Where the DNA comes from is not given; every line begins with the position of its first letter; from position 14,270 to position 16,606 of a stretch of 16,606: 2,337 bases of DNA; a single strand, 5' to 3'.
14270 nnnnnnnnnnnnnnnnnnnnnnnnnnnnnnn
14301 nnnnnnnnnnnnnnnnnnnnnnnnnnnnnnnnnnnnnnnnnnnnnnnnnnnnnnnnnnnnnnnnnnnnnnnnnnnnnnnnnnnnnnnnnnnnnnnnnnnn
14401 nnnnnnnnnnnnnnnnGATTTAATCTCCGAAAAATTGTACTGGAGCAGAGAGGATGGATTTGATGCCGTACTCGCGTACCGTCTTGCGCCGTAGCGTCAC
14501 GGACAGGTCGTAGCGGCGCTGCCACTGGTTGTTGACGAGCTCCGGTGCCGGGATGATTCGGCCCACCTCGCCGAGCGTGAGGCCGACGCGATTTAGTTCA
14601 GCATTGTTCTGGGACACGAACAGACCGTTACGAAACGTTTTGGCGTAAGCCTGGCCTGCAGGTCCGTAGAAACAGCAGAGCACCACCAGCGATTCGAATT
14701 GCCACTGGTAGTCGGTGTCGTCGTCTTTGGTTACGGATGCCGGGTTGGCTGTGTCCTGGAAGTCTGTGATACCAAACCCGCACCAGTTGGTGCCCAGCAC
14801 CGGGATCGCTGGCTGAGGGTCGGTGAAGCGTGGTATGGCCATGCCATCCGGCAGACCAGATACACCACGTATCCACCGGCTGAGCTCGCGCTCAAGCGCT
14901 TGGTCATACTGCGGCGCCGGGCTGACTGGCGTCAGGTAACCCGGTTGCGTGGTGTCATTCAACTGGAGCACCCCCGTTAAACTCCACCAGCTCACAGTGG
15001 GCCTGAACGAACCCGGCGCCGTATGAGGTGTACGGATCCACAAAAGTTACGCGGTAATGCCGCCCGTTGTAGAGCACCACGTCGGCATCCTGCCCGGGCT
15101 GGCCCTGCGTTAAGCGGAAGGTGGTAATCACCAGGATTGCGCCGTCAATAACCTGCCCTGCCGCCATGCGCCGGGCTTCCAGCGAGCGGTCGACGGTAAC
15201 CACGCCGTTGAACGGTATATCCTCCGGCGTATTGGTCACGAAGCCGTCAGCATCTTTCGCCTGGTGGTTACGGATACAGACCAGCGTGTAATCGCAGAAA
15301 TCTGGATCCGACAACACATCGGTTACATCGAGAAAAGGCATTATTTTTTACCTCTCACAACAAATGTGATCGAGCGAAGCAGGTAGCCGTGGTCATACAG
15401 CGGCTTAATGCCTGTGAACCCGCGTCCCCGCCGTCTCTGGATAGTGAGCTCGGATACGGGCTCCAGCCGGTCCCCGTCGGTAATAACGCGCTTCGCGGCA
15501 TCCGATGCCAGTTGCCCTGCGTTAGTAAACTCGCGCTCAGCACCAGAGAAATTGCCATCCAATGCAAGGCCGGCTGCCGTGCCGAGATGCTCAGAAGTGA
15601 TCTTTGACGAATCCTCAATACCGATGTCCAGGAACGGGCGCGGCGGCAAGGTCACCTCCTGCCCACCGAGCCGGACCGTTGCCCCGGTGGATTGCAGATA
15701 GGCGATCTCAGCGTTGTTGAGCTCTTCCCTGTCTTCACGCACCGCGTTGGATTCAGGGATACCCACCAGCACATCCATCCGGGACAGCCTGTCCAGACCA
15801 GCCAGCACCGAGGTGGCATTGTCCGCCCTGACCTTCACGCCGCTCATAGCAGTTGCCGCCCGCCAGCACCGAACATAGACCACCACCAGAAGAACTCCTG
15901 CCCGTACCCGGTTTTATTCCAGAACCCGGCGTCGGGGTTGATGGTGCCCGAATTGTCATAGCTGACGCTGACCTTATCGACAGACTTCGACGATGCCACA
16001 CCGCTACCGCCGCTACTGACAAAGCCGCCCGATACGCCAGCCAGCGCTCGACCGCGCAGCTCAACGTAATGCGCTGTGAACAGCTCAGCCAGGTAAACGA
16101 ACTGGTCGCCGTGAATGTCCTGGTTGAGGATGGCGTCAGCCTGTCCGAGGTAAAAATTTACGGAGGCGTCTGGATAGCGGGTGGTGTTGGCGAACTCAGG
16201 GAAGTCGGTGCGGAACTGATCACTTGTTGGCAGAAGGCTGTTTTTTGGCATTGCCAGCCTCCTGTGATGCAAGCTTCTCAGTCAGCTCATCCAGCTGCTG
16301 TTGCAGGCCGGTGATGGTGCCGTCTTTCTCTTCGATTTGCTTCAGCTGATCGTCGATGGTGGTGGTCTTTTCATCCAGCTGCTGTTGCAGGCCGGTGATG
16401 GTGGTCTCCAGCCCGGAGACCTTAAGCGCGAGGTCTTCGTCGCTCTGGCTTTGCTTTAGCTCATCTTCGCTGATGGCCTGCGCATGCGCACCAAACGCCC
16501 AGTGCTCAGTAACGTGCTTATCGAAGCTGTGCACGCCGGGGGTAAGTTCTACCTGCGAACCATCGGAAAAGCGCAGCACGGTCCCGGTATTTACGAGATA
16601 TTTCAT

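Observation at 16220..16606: Coiled-coil protein built on a perfect 33-bp tandem duplication at the head-tail module boundary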

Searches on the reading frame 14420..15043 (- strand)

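Call 7: search_protein_families(library=ncbifam, proteins=[window:14420-15043:-], max_evalue=0.01)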
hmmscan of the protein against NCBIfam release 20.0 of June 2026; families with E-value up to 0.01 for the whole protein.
window:14420-15043:- (207 aa): 1 family
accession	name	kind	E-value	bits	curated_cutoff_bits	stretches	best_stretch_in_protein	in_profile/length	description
NF047498.1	LIC_12616_fam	subfamily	0.00014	21.5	28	1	92-185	39-136/153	phage neck terminator protein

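Call 8: search_protein_families(library=pfam, proteins=[window:14420-15043:-], max_evalue=0.01)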
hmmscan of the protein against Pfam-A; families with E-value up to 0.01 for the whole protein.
window:14420-15043:- (207 aa): 1 family
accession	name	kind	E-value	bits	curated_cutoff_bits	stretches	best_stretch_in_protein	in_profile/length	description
PF23961.1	Phage_tail_terminator_9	-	7.5e-32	110.6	27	1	48-205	1-150/153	Phage neck terminator protein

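Call 9: search_protein_families(library=phrogs, proteins=[window:14420-15043:-], max_evalue=0.01)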
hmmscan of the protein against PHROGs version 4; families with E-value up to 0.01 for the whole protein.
window:14420-15043:- (207 aa): 1 family
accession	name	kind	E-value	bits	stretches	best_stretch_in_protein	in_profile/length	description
phrog_1973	-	unknown function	6.2e-75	251.5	1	29-207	2-180/181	-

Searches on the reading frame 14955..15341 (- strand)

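Call 7: search_protein_families(library=ncbifam, proteins=[window:14955-15341:-], max_evalue=0.01)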
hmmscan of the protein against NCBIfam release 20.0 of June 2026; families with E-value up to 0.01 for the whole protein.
window:14955-15341:- (128 aa): 0 families

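Call 8: search_protein_families(library=pfam, proteins=[window:14955-15341:-], max_evalue=0.01)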
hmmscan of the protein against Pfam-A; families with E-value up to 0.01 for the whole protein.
window:14955-15341:- (128 aa): 0 families

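Call 9: search_protein_families(library=phrogs, proteins=[window:14955-15341:-], max_evalue=0.01)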
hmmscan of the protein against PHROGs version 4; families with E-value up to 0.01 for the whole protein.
window:14955-15341:- (128 aa): 1 family
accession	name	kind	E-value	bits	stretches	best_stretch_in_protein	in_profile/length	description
phrog_939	-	head and packaging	3.4e-39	134.8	1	4-125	2-125/126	head protein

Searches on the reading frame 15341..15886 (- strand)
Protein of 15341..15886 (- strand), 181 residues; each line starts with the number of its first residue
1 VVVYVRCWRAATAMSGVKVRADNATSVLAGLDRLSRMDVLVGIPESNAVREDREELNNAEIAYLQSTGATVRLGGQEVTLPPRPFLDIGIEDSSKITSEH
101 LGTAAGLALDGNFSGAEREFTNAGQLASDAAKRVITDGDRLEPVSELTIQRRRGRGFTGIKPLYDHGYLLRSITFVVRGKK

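Call 7: search_protein_families(library=ncbifam, proteins=[window:15341-15886:-], max_evalue=0.01)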
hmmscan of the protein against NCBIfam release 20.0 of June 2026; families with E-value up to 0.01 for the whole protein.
window:15341-15886:- (181 aa): 0 families

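Call 8: search_protein_families(library=pfam, proteins=[window:15341-15886:-], max_evalue=0.01)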
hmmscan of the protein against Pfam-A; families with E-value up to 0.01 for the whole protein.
window:15341-15886:- (181 aa): 1 family
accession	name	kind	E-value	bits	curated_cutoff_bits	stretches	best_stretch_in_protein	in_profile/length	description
PF05069.18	Phage_tail_S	-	0.0035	17.7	24.3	0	69-97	112-140/148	Phage virion morphogenesis family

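Call 9: search_protein_families(library=phrogs, proteins=[window:15341-15886:-], max_evalue=0.01)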
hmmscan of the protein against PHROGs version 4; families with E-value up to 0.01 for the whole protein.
window:15341-15886:- (181 aa): 1 family
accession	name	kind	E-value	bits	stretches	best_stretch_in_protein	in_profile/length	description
phrog_222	-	connector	8.2e-34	118.5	1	14-181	112-265/276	tail completion or Neck1 protein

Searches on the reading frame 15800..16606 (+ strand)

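Call 49: search_solved_structures(query=L001:9823-10767:-, max_evalue=0.01)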
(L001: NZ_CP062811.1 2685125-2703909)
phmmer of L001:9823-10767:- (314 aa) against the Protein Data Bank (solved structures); distinct sequences matched with E-value up to 0.01: 2.
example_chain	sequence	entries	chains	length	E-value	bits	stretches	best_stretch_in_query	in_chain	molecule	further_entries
8hdt_A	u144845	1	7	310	1.9e-21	79.6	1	71-310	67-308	Major capsid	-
7kmx_A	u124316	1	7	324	0.00068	22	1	53-296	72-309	Major capsid protein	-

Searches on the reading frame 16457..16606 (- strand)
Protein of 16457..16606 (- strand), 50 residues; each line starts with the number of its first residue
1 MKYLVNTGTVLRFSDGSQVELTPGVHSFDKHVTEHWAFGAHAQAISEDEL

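Call 39: find_homologous_proteins(query=A3, max_evalue=0.01)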
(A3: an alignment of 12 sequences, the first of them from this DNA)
Query A3 (12 sequences) (50 aa, profile of the alignment): 14 proteins with E <= 0.01 among 26 candidates.
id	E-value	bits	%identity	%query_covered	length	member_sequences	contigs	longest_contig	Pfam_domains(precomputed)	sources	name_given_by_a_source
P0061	3.2e-22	96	47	98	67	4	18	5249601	-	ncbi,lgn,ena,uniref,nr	ncbi:hypothetical protein F3K25_21565 [Klebsiella pneumoniae]|uniref:STY1053 family phage-associated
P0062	9.6e-22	94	47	98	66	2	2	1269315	-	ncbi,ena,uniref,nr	ncbi:hypothetical protein [Klebsiella sp. K4-170]|uniref:STY1053 family phage-associated protein n=1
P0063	4.2e-21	92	47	98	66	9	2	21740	-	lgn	-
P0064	9.1e-21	91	50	96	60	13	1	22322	-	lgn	-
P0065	1.6e-20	90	49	90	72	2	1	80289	-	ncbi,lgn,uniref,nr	ncbi:STY1053 family phage-associated protein [Photorhabdus temperata]|uniref:Uncharacterized protein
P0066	3.9e-19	86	49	98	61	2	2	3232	-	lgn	-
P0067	5.5e-19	86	48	92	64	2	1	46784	-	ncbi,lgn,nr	ncbi:hypothetical protein C6H68_19245 [Photorhabdus luminescens]|nr:hypothetical protein C6H68_19245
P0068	1.1e-18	85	47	90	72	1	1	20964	-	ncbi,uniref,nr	ncbi:STY1053 family phage-associated protein [Photorhabdus kayaii]|uniref:STY1053 family phage-assoc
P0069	1.3e-18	84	47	90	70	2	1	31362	-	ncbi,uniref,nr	ncbi:STY1053 family phage-associated protein [Photorhabdus tasmaniensis]|uniref:Uncharacterized prot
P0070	1.3e-18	84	49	90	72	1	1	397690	-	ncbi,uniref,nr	ncbi:STY1053 family phage-associated protein [Photorhabdus caribbeanensis]|uniref:STY1053 family pha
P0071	2.3e-18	84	49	90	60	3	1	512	-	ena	-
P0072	2.2e-10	58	97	60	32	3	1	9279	-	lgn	-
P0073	1.2e-9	56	59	54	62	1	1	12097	-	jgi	jgi:hypothetical protein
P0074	1.6e-4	39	67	48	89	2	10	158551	-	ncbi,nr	ncbi:hypothetical protein CGN00_17785 [Salmonella enterica]|nr:hypothetical protein [Salmonella ente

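Call 58: search_protein_representatives(alignment_id=A4)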
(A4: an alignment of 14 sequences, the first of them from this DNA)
Query: 14 sequences, 50 profile positions. Proteins with E-value up to 0.001 (for the whole library): 45; up to 1e-10: 27; up to 1e-30: 0. The best 45 are listed.
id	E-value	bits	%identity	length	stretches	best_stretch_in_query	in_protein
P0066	1.1e-23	98.7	-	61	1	1-49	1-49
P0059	1.1e-23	98.6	-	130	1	1-49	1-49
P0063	3.1e-23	97.2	-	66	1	1-50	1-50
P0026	5.5e-23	96.4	-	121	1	1-49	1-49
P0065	1.8e-22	94.7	-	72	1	1-48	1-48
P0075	2.2e-22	94.5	-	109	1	1-49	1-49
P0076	4.9e-22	93.3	-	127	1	1-49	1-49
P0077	6.3e-22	93.0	-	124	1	1-49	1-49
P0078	1.5e-21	91.8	-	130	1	1-48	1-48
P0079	8.1e-21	89.4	-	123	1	1-49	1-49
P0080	7.8e-19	83.1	-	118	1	1-49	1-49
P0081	2.4e-18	81.5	-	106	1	1-49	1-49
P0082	4.5e-18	80.6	-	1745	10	11-25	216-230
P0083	2.1e-17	78.5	-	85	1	2-49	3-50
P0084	4.5e-17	77.4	-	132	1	1-49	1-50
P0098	6.3e-09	51.4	-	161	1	1-49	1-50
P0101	5.4e-07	45.2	-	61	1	10-47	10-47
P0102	1.2e-06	44.1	-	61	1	1-45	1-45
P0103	2.4e-06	43.1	-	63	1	1-49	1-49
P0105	5.7e-05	38.7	-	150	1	2-44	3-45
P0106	8.6e-05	38.1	-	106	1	4-48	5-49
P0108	1.6e-04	37.3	-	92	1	8-49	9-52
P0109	2.0e-04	36.9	-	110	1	2-49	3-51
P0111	4.4e-04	35.8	-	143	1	1-48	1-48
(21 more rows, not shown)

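Call 61: search_dna_similar(query=P0111, collection=phages, mode=protein, max_evalue=0.001, max_rows=40)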
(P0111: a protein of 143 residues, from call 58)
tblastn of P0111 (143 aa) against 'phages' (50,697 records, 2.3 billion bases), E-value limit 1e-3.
Records with a match: 10; places in all: 10; records where one place covers at least 80% of the query: 0.
Best place of each record, by identity: 60-80% 4; <60% 6.
By first word of the organism name: Escherichia 4; Salmonella 2; Hafnia 2; Citrobacter 1; Bordetella 1.
By host as written in the record: Escherichia coli 4; Salmonella enterica subsp. diarizonae 519/03 IIIb 2; Hafnia paralvei 2; Citrobacter braakii GW-Imi-1b1 1; Bordetella avium 1.
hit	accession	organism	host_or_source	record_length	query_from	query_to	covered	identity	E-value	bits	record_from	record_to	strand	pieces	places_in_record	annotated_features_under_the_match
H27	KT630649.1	Salmonella phage SEN34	Salmonella enterica subsp. diarizonae ...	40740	3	93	64%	38.5%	5e-9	59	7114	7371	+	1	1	hypothetical protein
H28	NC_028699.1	Salmonella phage SEN34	Salmonella enterica subsp. diarizonae ...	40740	3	93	64%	38.5%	5e-9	59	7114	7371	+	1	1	hypothetical protein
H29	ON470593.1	Escherichia phage vB_EcoM-683R1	Escherichia coli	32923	3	43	29%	63.4%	3e-9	59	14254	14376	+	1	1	hypothetical protein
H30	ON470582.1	Escherichia phage vB_EcoM-689R2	Escherichia coli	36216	3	43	29%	63.4%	3e-9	59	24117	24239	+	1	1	hypothetical protein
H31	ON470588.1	Escherichia phage vB_EcoM-611R5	Escherichia coli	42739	3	43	29%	63.4%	3e-9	59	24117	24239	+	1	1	hypothetical protein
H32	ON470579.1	Escherichia phage vB_EcoM-606R2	Escherichia coli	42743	3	43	29%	63.4%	3e-9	59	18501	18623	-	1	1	hypothetical protein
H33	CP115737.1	Citrobacter phage Omnitron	Citrobacter braakii GW-Imi-1b1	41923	3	48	32%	52.2%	2e-7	54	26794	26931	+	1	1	record has no annotation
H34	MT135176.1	Hafnia phage yong1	Hafnia paralvei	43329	1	48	34%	47.9%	4e-6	50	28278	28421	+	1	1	hypothetical protein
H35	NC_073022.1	Hafnia phage yong1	Hafnia paralvei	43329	1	48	34%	47.9%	4e-6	50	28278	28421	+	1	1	hypothetical protein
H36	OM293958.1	Bordetella phage vB_BaM-IFTN9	Bordetella avium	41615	2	44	30%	44.2%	1e-4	46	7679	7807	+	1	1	hypothetical protein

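Call 73: search_protein_families(library=pfam, proteins=[P0102, P0103, P0105, P0106, P0108, P0109, P0111, P0098, P0101], max_evalue=1)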
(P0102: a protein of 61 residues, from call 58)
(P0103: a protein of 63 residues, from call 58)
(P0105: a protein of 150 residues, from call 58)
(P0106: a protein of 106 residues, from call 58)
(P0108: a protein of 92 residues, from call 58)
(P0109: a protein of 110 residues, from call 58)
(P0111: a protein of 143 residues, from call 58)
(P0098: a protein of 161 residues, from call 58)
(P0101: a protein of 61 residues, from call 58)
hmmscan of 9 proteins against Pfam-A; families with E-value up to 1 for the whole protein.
P0102 (61 aa): 0 families

P0103 (63 aa): 1 family
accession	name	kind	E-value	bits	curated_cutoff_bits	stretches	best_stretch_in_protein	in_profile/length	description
PF14151.11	YfhD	-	0.023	15.3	27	1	5-33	18-45/59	YfhD-like protein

P0105 (150 aa): 7 families
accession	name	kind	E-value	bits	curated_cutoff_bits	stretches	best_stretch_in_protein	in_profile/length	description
PF05149.17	Flagellar_rod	-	0.0013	18.7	23.4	1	67-133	181-247/287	Paraflagellar rod protein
PF08317.16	Spc7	-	0.054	13.3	34.5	1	73-129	137-193/196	Spc7 kinetochore protein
PF03938.19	OmpH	-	0.07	13.8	32.4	1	73-135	20-86/141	Outer membrane protein (OmpH-like)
PF17675.6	APG6_N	-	0.077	13.9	45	1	58-129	50-120/132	Apg6 coiled-coil region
PF14362.11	DUF4407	-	0.093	12.4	31.3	1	48-131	173-257/297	Domain of unknown function (DUF4407)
PF10368.14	YkyA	-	0.12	12.6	28.8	1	61-140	14-94/186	Putative cell-wall binding lipoprotein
PF06818.20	Fez1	-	0.31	11.9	34.4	1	62-140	42-120/199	Fez1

P0106 (106 aa): 3 families
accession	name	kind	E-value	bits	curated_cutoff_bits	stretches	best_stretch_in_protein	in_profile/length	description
PF25759.1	HP1_ORF34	-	0.018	15.2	27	1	19-88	94-161/180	Bacteriophage HP1 ORF34 baseplate complex protein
PF24137.2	DA_N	-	0.02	15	27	1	26-90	35-96/219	Diels-Alderase N-terminal domain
PF09983.15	JetD_C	-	0.021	14.6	22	1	39-94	120-176/179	Wadjet protein JetD, C-terminal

P0108 (92 aa): 1 family
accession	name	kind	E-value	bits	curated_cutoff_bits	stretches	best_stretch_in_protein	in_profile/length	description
PF04390.17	LptE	-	0.074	14.2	23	1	6-86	63-111/118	Lipopolysaccharide-assembly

P0109 (110 aa): 3 families
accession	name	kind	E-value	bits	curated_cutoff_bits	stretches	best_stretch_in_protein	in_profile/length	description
PF05477.16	SURF2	-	0.057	13.4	25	1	43-110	155-225/242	Surfeit locus protein 2 (SURF2)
PF05132.19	RNA_pol_Rpc4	-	0.067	13.9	26.5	1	10-96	5-65/143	RNA polymerase III RPC4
PF15091.11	DUF4554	-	0.21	11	27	1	17-104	309-395/458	Domain of unknown function (DUF4554)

P0111 (143 aa): 15 families
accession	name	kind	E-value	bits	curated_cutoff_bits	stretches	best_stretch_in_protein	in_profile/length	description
PF00170.26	bZIP_1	-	0.0006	20.3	27.6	1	57-84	35-62/64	bZIP transcription factor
PF15294.11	Leu_zip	-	0.006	16.6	28.2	1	58-118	136-197/275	Leucine zipper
PF10267.14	Tmemb_cc2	-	0.0062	16.2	32.8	1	32-119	183-273/397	Predicted transmembrane and coiled-coil 2 protein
PF05859.17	Mis12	-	0.013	15.7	25.7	1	28-101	89-158/231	Mis12 protein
PF21825.2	crAss001_48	-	0.043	14.2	24.8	1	99-127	7-31/61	crAss001_48 related protein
PF09787.14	Golgin_A5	-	0.076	13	31.7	1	51-112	44-104/305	Golgin subfamily A member 5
PF07989.16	Cnn_1N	-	0.082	13.5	28.5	1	92-122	5-35/74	Centrosomin N-terminal motif 1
PF02183.23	HALZ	-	0.085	13.5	28.1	1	95-116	20-41/43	Homeobox associated leucine zipper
PF07334.18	IFP_35_N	-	0.13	12.8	23.2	0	99-115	5-21/76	Interferon-induced 35 kDa protein (IFP 35) N-terminus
PF09753.14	Use1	-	0.13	12.4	38.3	1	53-100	139-178/243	Membrane fusion protein Use1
PF10046.14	BLOC1_2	-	0.14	12.9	33.4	1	57-118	22-82/96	Biogenesis of lysosome-related organelles complex-1 subunit 2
PF07817.19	GLE1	-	0.14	11.8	24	1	66-123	5-62/250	GLE1-like protein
PF18504.6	Csm1_N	-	0.31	11.9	26.3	1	53-95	19-60/70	Csm1 N-terminal domain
PF06156.18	YabA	-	0.39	11.8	30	0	58-88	39-69/103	Initiation control protein YabA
PF01166.23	TSC22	-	0.81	10.3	30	0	58-75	31-48/57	TSC-22/dip/bun family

P0098 (161 aa): 29 families (the best 25 are shown)
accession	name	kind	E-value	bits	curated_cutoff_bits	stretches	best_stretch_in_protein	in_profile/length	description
PF14662.11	KASH_CCD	-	0.00013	22.4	43.3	1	56-130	115-186/191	Coiled-coil region of CCDC155 or KASH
PF04508.17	Pox_A_type_inc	-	0.00089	19.4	21.4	1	100-112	2-14/23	Viral A-type inclusion protein repeat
PF25026.1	Asd-4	-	0.001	19.6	29.1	1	97-142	6-48/80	Asd-4-like domain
PF18455.6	GBR2_CC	-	0.0061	16.8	25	1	110-130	9-29/39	Gamma-aminobutyric acid type B receptor subunit 2 coiled-coil domain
PF16046.10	FAM76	-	0.0065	16.4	28.5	1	62-135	215-293/298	FAM76 protein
PF05622.17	HOOK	-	0.008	15.4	35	1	44-110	329-396/514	HOOK protein coiled-coil region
PF06878.16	Pkip-1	-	0.015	15.8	25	1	35-112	10-86/163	Pkip-1 protein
PF07926.17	TPR_MLP1_2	-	0.015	15.7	36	1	57-111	57-115/129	TPR/MLP1/MLP2-like protein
PF14077.11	WD40_alt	-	0.028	14.7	25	0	117-129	12-24/48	Alternative WD40 repeat motif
PF05791.16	Bacillus_HBL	-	0.037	14.3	29.1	1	39-130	84-172/177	Bacillus haemolytic enterotoxin (HBL)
PF17675.6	APG6_N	-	0.06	14.2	45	1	21-101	10-90/132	Apg6 coiled-coil region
PF14362.11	DUF4407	-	0.076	12.7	31.3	1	48-158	118-226/297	Domain of unknown function (DUF4407)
PF10046.14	BLOC1_2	-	0.091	13.6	33.4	1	71-124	37-90/96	Biogenesis of lysosome-related organelles complex-1 subunit 2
PF11932.13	DUF3450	-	0.091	12.5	32.6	1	47-119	27-99/241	Protein of unknown function (DUF3450)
PF01166.23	TSC22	-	0.098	13.3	30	0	100-112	15-27/57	TSC-22/dip/bun family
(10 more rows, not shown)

P0101 (61 aa): 0 families
